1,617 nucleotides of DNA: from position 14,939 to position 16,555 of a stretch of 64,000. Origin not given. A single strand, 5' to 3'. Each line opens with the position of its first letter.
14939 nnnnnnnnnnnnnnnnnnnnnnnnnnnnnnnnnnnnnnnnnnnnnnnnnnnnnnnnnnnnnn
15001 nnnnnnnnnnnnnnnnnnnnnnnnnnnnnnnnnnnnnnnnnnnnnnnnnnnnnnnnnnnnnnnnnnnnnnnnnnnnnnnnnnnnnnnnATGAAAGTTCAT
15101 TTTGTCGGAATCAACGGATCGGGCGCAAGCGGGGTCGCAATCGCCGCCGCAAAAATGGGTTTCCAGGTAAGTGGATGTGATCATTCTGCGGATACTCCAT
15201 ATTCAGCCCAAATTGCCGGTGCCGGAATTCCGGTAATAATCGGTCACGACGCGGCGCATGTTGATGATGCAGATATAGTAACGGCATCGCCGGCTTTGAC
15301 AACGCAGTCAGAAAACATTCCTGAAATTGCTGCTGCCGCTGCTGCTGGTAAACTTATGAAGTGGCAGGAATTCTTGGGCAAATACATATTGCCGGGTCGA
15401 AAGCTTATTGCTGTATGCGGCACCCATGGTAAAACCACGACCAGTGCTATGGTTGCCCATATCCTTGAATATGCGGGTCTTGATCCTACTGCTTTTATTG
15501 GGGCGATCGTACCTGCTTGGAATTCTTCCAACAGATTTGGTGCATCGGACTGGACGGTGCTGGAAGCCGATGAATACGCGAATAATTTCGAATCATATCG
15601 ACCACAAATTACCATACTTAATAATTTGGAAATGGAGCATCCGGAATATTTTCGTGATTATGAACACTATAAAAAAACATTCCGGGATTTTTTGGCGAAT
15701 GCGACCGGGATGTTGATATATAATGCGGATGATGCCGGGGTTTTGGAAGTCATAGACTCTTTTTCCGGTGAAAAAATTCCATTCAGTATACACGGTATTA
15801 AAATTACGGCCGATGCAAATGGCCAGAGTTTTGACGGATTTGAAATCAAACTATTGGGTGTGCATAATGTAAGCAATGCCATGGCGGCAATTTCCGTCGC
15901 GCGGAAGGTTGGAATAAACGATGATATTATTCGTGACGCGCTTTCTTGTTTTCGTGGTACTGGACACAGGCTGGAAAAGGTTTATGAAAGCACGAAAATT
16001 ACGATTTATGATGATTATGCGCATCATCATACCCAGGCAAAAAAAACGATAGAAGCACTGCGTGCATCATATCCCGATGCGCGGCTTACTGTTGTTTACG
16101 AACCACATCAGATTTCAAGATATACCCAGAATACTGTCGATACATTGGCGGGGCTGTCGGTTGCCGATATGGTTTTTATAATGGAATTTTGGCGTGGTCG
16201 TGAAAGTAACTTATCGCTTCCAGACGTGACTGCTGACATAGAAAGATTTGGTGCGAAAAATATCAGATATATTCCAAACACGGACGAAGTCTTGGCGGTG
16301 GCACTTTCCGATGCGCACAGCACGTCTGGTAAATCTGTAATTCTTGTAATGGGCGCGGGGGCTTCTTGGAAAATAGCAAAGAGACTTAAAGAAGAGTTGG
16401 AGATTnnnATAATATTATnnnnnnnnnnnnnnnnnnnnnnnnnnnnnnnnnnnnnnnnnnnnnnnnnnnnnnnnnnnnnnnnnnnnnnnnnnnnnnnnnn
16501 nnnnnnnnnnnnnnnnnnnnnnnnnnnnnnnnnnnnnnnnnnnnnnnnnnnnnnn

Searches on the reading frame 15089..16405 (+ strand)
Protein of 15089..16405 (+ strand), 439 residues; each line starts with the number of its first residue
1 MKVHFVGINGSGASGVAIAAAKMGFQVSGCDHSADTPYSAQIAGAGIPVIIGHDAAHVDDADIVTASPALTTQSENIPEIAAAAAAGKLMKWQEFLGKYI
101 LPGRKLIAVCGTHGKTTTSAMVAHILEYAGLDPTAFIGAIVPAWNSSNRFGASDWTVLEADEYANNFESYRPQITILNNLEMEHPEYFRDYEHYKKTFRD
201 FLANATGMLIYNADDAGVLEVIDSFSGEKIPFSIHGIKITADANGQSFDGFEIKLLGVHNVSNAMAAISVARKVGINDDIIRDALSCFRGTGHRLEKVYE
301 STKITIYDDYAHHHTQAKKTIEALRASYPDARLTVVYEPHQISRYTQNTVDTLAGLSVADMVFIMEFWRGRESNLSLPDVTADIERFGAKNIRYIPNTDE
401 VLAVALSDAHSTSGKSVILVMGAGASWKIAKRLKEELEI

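Call 9: find_encoding_contigs(protein=window:15089-16405:+, flank=3000, max_places=6)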
Protein window:15089-16405:+ (439 aa): 3 contigs read that carry it; 2 places shown.
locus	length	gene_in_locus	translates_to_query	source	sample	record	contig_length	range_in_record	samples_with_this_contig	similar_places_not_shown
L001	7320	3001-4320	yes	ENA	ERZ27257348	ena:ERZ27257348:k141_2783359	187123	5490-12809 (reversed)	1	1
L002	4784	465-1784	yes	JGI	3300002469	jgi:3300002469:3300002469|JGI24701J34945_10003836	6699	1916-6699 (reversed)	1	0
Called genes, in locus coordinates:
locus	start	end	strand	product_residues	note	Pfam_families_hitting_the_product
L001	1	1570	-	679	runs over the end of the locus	PF03212:Pertactin, PF18883:AC_1, PF03797:Autotransporter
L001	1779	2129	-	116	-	PF01638:HxlR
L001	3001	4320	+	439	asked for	PF01225:Mur_ligase, PF08245:Mur_ligase_M, PF02875:Mur_ligase_C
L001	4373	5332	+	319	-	-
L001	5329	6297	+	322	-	-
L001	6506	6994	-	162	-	PF04073:tRNA_edit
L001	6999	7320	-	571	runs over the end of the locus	PF03485:Arg_tRNA_synt_N, PF00750:tRNA-synt_1d, PF05746:DALR_1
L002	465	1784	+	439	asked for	PF01225:Mur_ligase, PF08245:Mur_ligase_M, PF02875:Mur_ligase_C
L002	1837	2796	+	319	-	-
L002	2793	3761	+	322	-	-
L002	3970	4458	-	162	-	PF04073:tRNA_edit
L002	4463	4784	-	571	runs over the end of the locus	PF03485:Arg_tRNA_synt_N, PF00750:tRNA-synt_1d, PF05746:DALR_1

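Call 10: search_protein_families(library=ncbifam, proteins=[window:15089-16405:+])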
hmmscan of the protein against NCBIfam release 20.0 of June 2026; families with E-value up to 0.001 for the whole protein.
window:15089-16405:+ (439 aa): 26 families (the best 25 are shown)
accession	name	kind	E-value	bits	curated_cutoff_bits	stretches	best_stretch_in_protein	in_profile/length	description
TIGR01082.1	murC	equivalog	1.2e-95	321.2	335.1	1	2-432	1-447/449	UDP-N-acetylmuramate--L-alanine ligase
TIGR01081.1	mpl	equivalog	5.9e-62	210.1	388.7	1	2-437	1-447/448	UDP-N-acetylmuramate:L-alanyl-gamma-D-glutamyl-meso-diaminopimelate ligase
NF011171.0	PRK14573.1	equivalog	3e-49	167.6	1015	1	3-434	7-445/809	bifunctional UDP-N-acetylmuramate--L-alanine ligase/D-alanine--D-alanine ligase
TIGR01087.1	murD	equivalog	2.2e-30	106.1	211.95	1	6-327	2-338/441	UDP-N-acetylmuramoyl-L-alanine--D-glutamate ligase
NF053645.1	pMurC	equivalog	8.5e-30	103.9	560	2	6-236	4-247/492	pseudomurein biosynthesis peptide ligase pMurC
TIGR01085.1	murE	subfamily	5.7e-21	75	257.3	2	194-336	225-363/472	UDP-N-acetylmuramyl-tripeptide synthetase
NF001126.0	PRK00139.1-4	equivalog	6.5e-21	74.4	373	2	173-335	195-372/486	UDP-N-acetylmuramoyl-L-alanyl-D-glutamate--2,6-diaminopimelate ligase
NF001124.0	PRK00139.1-2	equivalog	2.6e-19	69.4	476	2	235-336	283-382/500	UDP-N-acetylmuramoyl-L-alanyl-D-glutamate--2,6-diaminopimelate ligase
NF053647.1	pMurD2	equivalog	6.3e-17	61.6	550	2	1-131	1-126/405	pseudomurein biosynthesis peptide ligase pMurD2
NF008896.0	PRK11929.1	equivalog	1.9e-16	59.1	1023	1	250-337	301-391/965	bifunctional UDP-N-acetylmuramoyl-L-alanyl-D-glutamate--2,6-diaminopimelate ligase MurE/UDP-N-acetylmuramoyl-tripeptide--D-alanyl-D-alanine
NF053648.1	pMurE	equivalog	1.4e-15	57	600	1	169-336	187-359/464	pseudomurein biosynthesis peptide ligase pMurE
NF053646.1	pMurD1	equivalog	1.5e-15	56.8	610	2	236-338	262-358/465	pseudomurein biosynthesis peptide ligase pMurD1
TIGR01143.1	murF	subfamily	8.9e-15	54.5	288.6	1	104-328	74-322/418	UDP-N-acetylmuramoyl-tripeptide--D-alanyl-D-alanine ligase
TIGR02068.2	cya_phycin_syn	equivalog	1.9e-13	49.4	850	1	259-420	683-847/862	cyanophycin synthetase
NF001123.0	PRK00139.1-1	equivalog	2.9e-13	49.3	586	1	226-335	273-380/493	UDP-N-acetylmuramoyl-L-alanyl-D-glutamate--2,6-diaminopimelate ligase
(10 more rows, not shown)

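Call 37: find_homologous_proteins(query=window:15089-16405:+, max_evalue=1e-40)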
Query window:15089-16405:+ (439 aa): 4136 proteins with E <= 1e-40 among 8000 candidates; the best 120 are listed.
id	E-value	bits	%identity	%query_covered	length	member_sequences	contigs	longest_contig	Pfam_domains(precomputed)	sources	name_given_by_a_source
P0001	2.3e-292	987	100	100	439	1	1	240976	PF02875.27,PF08245.19,PF01225.31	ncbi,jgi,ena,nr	ncbi:MAG: Mur ligase family protein [Alphaproteobacteria bacterium]|nr:Mur ligase family protein [Al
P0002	3.4e-196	670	68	100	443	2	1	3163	PF02875.27,PF08245.19,PF01225.31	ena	-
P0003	2.4e-184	631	63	99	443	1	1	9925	PF02875.27,PF08245.19,PF01225.31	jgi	-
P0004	1.9e-181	622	63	100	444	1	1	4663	PF02875.27,PF08245.19,PF01225.31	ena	-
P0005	3.4e-177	608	62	100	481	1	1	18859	PF02875.27,PF08245.19,PF01225.31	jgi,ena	-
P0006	8.0e-176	603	63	97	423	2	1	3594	PF02875.27,PF08245.19,PF01225.31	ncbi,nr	ncbi:MAG: Mur ligase family protein, partial [Proteobacteria bacterium]|nr:Mur ligase family protein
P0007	2.6e-166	572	59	100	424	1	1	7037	PF02875.27,PF08245.19,PF01225.31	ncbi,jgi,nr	ncbi:MAG: Mur ligase domain-containing protein [Rickettsiales bacterium]|jgi:UDP-N-acetylmuramate--a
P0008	2.5e-165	569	58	99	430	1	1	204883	PF02875.27,PF08245.19,PF01225.31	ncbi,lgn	-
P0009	5.1e-165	568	59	100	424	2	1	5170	PF02875.27,PF08245.19,PF01225.31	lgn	-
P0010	2.7e-164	565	59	99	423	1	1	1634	PF02875.27,PF08245.19,PF01225.31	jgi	jgi:UDP-N-acetylmuramate--alanine ligase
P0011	4.8e-162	558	59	100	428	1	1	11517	PF02875.27,PF08245.19,PF01225.31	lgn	-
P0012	1.2e-161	556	58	99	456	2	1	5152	PF02875.27,PF08245.19,PF01225.31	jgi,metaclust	metaclust:\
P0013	3.1e-160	552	57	100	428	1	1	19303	PF02875.27,PF08245.19,PF01225.31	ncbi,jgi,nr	ncbi:MAG: Mur ligase domain-containing protein [Rickettsiales bacterium]|jgi:UDP-N-acetylmuramate--a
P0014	4.8e-160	551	54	100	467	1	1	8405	PF02875.27,PF08245.19,PF01225.31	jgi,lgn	jgi:UDP-N-acetylmuramate--alanine ligase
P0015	7.5e-160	551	58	98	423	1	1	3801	PF02875.27,PF08245.19,PF01225.31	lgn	-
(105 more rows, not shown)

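Call 39: find_encoding_contigs(protein=P0003, flank=3000, max_places=2)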
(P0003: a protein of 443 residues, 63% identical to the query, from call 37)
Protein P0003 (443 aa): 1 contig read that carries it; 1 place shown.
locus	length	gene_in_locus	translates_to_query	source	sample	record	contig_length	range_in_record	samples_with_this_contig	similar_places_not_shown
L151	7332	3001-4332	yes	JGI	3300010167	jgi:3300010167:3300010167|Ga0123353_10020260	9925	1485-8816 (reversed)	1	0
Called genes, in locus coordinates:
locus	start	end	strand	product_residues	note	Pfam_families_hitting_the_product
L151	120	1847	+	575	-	PF03485:Arg_tRNA_synt_N, PF00750:tRNA-synt_1d, PF00133:tRNA-synt_1 (faint), PF01406:tRNA-synt_1e (faint), PF01921:tRNA-synt_1f (faint), PF09334:tRNA-synt_1g (faint), PF05746:DALR_1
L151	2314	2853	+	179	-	-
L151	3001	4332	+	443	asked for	PF01225:Mur_ligase, PF08245:Mur_ligase_M, PF02875:Mur_ligase_C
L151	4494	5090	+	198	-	PF02245:Pur_DNA_glyco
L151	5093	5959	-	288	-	-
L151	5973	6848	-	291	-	PF01435:Peptidase_M48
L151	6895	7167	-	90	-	-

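Call 40: find_encoding_contigs(protein=P0005, flank=3000, max_places=2)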
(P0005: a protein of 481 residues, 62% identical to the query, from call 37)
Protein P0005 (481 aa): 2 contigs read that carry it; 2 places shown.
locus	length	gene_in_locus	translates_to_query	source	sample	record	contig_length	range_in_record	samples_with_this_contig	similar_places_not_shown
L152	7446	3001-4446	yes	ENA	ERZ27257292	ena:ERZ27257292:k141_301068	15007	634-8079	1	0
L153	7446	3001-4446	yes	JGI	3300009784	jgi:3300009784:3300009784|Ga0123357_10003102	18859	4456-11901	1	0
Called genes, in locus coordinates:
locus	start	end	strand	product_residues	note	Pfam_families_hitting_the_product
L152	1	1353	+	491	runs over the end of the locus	PF02934:GatB_N, PF02637:GatB_Yqey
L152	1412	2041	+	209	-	PF00657:Lipase_GDSL, PF13472:Lipase_GDSL_2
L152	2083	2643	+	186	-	-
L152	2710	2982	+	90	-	-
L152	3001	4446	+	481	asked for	PF01225:Mur_ligase, PF08245:Mur_ligase_M, PF02875:Mur_ligase_C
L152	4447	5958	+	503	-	PF00919:UPF0004, PF04055:Radical_SAM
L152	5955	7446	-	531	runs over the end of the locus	-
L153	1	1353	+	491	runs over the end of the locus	PF02934:GatB_N, PF02637:GatB_Yqey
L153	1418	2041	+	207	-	PF00657:Lipase_GDSL, PF13472:Lipase_GDSL_2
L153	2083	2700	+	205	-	-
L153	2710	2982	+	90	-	-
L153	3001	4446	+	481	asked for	PF01225:Mur_ligase, PF08245:Mur_ligase_M, PF02875:Mur_ligase_C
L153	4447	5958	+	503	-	PF00919:UPF0004, PF04055:Radical_SAM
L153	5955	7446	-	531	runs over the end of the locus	-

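Call 41: find_encoding_contigs(protein=P0008, flank=3000, max_places=2)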
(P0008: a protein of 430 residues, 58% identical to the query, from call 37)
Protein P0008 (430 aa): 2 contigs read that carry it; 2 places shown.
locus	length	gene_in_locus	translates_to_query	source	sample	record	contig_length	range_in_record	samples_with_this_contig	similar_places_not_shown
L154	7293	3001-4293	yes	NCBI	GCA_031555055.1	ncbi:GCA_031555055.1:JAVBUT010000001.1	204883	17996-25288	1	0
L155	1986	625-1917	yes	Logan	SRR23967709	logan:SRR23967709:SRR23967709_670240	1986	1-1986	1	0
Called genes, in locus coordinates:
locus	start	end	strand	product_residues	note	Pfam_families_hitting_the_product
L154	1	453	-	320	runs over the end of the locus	-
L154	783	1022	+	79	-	PF01541:GIY-YIG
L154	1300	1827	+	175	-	-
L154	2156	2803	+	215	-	PF00300:His_Phos_1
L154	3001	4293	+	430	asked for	PF01225:Mur_ligase, PF08245:Mur_ligase_M, PF02875:Mur_ligase_C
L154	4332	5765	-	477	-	PF06863:DUF1254, PF06742:DUF1214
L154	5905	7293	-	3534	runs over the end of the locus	PF02415:Chlam_PMP (faint), PF00691:OmpA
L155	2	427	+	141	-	?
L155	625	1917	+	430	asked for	PF01225:Mur_ligase, PF08245:Mur_ligase_M, PF02875:Mur_ligase_C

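Call 42: find_encoding_contigs(protein=P0002, flank=3000, max_places=2)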
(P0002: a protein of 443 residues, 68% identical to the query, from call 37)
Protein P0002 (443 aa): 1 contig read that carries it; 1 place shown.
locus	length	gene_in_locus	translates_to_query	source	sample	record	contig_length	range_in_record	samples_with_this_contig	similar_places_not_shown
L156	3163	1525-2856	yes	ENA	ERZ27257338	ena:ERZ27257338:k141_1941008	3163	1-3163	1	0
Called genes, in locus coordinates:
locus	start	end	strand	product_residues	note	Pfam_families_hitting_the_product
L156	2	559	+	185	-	?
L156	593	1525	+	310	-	-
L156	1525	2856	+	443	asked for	PF01225:Mur_ligase, PF08245:Mur_ligase_M, PF02875:Mur_ligase_C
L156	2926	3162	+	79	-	?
